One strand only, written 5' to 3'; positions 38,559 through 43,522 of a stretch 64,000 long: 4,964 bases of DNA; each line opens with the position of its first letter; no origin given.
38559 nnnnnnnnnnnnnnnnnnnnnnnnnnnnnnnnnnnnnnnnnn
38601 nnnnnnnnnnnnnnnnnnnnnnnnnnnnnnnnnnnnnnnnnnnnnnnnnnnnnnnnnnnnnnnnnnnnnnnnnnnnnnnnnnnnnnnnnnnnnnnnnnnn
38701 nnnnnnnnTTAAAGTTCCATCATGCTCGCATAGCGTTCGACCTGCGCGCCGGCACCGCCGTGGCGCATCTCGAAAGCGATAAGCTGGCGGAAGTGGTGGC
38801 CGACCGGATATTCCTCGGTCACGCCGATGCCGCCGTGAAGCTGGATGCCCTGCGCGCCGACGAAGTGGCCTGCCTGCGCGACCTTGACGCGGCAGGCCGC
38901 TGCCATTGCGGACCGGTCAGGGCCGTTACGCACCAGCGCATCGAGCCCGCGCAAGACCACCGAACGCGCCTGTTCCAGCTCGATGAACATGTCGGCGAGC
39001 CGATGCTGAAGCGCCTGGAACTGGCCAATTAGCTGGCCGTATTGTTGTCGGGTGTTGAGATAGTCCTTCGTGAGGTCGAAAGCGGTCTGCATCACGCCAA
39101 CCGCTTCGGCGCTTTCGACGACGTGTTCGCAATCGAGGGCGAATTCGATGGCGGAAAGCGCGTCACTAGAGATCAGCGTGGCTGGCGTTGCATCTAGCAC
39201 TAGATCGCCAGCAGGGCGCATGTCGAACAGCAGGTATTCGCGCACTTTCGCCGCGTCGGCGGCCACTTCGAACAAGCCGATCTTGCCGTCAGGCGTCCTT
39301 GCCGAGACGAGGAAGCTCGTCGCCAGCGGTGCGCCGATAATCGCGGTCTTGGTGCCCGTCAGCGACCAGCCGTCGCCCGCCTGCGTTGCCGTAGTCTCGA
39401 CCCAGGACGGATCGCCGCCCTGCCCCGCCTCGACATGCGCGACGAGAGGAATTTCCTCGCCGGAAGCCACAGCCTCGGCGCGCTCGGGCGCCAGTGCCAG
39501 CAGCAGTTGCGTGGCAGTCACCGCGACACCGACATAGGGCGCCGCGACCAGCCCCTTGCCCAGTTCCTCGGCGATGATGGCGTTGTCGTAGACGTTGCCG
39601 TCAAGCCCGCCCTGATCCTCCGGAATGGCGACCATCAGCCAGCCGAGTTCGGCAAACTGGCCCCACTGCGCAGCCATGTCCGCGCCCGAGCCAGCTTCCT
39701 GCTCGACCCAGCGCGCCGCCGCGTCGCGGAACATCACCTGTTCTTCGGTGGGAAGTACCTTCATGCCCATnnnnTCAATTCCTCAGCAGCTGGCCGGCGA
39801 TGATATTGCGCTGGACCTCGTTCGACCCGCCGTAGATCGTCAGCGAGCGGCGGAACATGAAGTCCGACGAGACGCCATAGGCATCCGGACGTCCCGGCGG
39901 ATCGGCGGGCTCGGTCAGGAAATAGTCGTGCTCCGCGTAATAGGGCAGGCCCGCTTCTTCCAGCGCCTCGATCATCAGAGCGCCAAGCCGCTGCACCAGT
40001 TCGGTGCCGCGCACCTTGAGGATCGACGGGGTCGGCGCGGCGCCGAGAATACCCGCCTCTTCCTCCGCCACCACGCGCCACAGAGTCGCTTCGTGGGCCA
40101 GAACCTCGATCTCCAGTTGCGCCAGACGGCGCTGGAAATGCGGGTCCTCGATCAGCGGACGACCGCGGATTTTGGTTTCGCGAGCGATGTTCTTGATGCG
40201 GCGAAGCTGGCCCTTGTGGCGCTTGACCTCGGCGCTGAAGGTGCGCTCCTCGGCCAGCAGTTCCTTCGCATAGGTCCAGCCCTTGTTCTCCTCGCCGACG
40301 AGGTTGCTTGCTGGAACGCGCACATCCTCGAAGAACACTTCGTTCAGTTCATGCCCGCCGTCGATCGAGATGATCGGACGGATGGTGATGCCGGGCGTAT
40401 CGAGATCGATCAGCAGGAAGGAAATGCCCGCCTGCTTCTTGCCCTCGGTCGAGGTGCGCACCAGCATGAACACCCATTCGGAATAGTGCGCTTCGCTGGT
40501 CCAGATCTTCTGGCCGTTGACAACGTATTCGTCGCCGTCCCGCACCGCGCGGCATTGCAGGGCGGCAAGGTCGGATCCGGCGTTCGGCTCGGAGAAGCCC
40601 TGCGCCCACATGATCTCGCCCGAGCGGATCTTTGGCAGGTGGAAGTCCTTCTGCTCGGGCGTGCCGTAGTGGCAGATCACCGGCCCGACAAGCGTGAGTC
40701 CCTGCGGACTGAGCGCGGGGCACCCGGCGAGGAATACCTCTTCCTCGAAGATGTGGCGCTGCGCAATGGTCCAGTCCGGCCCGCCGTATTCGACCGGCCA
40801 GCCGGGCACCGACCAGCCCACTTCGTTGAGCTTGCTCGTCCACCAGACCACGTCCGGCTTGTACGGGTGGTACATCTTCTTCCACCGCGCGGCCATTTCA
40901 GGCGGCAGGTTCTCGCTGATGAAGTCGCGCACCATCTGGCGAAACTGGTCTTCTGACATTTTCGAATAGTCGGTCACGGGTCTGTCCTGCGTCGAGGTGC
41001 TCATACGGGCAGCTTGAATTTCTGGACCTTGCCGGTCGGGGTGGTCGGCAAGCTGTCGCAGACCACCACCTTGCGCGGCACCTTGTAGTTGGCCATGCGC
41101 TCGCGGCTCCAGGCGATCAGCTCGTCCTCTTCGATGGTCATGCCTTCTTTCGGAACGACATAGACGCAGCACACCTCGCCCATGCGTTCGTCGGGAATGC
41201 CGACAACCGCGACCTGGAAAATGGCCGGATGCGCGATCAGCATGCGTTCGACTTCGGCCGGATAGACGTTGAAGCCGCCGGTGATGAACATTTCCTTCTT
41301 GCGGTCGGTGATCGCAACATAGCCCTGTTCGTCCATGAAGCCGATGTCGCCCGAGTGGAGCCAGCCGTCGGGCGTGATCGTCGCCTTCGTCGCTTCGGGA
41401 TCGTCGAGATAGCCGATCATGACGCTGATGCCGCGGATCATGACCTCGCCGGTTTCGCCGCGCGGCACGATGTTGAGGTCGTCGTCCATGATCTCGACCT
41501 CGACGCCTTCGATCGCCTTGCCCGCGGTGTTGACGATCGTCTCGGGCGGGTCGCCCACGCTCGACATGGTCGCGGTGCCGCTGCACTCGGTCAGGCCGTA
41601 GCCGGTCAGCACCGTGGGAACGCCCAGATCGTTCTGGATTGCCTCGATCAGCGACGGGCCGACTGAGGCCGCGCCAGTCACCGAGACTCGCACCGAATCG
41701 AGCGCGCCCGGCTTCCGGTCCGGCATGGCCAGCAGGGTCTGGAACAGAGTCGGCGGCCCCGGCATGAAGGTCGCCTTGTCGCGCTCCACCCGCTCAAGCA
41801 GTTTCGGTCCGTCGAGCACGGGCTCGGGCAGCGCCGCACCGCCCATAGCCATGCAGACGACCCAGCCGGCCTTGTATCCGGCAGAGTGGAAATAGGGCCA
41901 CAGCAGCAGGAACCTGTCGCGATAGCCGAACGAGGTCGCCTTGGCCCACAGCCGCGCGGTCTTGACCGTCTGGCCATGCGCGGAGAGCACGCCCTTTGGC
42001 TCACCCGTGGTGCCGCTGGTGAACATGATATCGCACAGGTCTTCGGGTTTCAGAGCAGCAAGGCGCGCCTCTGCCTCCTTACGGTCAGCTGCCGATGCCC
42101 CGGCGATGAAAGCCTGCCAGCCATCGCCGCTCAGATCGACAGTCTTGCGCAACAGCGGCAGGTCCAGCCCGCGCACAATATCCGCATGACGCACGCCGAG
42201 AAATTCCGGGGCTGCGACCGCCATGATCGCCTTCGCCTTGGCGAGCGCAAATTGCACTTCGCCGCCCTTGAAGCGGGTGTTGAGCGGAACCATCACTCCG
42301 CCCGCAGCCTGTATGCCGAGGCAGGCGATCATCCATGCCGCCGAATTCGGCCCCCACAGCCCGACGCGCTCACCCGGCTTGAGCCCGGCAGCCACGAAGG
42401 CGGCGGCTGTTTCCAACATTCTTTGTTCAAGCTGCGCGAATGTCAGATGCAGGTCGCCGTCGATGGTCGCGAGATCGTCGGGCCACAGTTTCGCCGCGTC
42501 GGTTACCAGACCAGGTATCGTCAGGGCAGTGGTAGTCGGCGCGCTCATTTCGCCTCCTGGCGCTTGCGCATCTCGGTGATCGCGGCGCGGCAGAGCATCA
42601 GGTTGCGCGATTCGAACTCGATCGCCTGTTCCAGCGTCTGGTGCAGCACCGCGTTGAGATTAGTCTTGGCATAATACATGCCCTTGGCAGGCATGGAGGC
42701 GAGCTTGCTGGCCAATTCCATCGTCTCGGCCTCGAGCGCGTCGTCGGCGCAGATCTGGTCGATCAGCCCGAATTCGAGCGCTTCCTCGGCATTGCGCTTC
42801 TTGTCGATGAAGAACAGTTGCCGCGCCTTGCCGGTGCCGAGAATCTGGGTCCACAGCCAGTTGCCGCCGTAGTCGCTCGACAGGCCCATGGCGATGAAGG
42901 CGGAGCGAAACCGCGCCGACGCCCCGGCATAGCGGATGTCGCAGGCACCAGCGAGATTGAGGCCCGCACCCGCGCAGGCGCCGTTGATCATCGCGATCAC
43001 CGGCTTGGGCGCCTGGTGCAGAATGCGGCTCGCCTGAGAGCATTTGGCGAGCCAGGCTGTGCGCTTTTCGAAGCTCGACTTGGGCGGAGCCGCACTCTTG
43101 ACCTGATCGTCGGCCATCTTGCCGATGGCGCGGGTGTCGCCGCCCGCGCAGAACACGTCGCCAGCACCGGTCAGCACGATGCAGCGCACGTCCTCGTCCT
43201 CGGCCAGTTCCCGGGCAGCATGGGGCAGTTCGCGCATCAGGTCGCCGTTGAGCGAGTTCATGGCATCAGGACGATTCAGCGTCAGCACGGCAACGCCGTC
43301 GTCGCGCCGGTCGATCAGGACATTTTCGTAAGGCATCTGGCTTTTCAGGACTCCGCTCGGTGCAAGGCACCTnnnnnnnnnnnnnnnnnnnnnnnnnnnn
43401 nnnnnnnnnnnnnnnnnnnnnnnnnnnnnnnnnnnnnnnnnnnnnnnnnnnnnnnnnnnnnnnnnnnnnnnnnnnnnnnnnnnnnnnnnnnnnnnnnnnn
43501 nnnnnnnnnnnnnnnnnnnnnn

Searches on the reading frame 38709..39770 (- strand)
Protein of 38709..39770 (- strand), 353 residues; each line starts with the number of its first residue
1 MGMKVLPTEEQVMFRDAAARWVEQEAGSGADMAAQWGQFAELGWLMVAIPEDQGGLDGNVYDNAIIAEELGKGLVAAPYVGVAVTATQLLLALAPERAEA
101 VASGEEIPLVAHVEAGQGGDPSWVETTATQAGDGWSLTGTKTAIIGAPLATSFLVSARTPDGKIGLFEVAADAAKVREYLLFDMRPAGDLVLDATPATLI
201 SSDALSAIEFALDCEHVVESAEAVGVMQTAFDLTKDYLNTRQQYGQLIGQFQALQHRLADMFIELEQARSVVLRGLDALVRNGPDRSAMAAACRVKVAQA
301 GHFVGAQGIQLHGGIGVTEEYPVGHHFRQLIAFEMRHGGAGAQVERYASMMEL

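Call 10: search_protein_families(library=pfam, proteins=[window:38709-39770:-], max_evalue=0.00001)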
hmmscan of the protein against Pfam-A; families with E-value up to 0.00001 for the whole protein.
window:38709-39770:- (353 aa): 4 families
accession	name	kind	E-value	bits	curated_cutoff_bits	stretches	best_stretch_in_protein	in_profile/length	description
PF00441.29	Acyl-CoA_dh_1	-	6.2e-24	85.3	22.4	1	212-338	11-136/150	Acyl-CoA dehydrogenase, C-terminal domain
PF02771.21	Acyl-CoA_dh_N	-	8.5e-11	42.7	22.9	1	8-84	1-86/113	Acyl-CoA dehydrogenase, N-terminal domain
PF02770.24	Acyl-CoA_dh_M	-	1.1e-07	32.4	33.3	1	114-174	6-71/97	Acyl-CoA dehydrogenase, middle domain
PF08028.16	Acyl-CoA_dh_2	-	3.5e-07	31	22.7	1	220-331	4-124/134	Acyl-CoA dehydrogenase, C-terminal domain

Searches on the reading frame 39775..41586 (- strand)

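Call 10: search_protein_families(library=pfam, proteins=[window:39775-41586:-], max_evalue=0.00001)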
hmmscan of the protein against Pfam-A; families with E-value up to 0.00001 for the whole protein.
window:39775-41586:- (603 aa): 3 families
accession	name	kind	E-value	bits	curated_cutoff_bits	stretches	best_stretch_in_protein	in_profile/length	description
PF02770.24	Acyl-CoA_dh_M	-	1.8e-20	73.3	33.3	1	328-422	1-97/97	Acyl-CoA dehydrogenase, middle domain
PF00441.29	Acyl-CoA_dh_1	-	6.9e-20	72.1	22.4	1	434-600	1-149/150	Acyl-CoA dehydrogenase, C-terminal domain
PF02771.21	Acyl-CoA_dh_N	-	1.2e-16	61.5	22.9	1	212-324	4-113/113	Acyl-CoA dehydrogenase, N-terminal domain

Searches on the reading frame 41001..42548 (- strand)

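Call 10: search_protein_families(library=pfam, proteins=[window:41001-42548:-], max_evalue=0.00001)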
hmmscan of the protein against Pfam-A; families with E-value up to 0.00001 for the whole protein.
window:41001-42548:- (515 aa): 2 families
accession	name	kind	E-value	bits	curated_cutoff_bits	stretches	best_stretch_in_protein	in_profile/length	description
PF00501.34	AMP-binding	-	3.8e-79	266.7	29.9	1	17-381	3-384/384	AMP-binding enzyme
PF13193.12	AMP-binding_C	-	9e-22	78.2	24.5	1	432-507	1-76/76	AMP-binding enzyme C-terminal domain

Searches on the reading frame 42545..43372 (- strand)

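Call 10: search_protein_families(library=pfam, proteins=[window:42545-43372:-], max_evalue=0.00001)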
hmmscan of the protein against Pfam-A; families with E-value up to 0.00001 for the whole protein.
window:42545-43372:- (275 aa): 2 families
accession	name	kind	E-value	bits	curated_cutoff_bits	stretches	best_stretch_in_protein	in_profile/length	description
PF00378.25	ECH_1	-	1.6e-50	172.2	27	1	24-258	3-224/251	Enoyl-CoA hydratase/isomerase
PF16113.10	ECH_2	-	4.3e-29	102.5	27.2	1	28-268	2-225/335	Enoyl-CoA hydratase/isomerase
